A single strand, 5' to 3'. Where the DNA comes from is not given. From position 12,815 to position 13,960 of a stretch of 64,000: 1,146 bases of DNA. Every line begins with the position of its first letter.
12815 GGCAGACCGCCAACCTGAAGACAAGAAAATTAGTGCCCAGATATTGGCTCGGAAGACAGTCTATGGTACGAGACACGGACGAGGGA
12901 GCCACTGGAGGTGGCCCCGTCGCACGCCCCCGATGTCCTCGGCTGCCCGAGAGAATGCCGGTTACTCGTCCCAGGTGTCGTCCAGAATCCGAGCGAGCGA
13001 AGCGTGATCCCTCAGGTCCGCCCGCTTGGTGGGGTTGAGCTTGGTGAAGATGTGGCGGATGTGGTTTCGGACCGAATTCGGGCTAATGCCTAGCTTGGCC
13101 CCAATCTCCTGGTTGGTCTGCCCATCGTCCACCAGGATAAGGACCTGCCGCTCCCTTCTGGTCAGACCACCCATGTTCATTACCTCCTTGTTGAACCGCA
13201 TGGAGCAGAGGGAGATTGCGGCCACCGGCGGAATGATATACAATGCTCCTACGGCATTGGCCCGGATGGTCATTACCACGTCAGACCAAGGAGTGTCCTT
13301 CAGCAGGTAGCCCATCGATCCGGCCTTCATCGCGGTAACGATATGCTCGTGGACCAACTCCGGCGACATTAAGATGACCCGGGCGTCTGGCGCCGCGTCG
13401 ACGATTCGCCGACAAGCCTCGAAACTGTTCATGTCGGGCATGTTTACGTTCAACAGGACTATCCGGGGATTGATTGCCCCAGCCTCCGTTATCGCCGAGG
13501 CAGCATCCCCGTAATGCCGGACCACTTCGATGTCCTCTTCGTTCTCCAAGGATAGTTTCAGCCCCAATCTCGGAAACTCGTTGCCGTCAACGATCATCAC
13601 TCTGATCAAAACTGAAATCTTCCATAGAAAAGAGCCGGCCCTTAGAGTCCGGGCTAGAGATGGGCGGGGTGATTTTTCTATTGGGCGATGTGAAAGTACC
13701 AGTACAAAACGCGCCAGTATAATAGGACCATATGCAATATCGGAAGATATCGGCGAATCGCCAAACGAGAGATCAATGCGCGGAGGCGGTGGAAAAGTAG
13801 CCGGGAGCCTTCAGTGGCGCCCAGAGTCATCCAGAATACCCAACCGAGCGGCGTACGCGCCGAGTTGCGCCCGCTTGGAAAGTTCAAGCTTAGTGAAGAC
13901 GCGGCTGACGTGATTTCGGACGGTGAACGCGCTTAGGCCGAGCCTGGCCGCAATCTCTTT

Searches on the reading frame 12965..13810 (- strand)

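Call 62: search_protein_families(library=pfam, proteins=[window:12965-13810:-], max_evalue=0.00001)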
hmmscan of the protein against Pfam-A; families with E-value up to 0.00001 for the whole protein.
window:12965-13810:- (282 aa): 4 families
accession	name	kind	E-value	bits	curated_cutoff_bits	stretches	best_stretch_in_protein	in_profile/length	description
PF00196.25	GerE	-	7.2e-16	58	23.5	1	216-269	3-56/57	Bacterial regulatory proteins, luxR family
PF00072.30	Response_reg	-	5.5e-15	55.9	30.2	1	71-177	1-105/111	Response regulator receiver domain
PF08281.18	Sigma70_r4_2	-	1.8e-08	34.4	25.7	1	215-257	10-53/54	Sigma-70, region 4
PF04545.22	Sigma70_r4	-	2.8e-07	30.4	24.1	1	213-258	2-48/50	Sigma-70, region 4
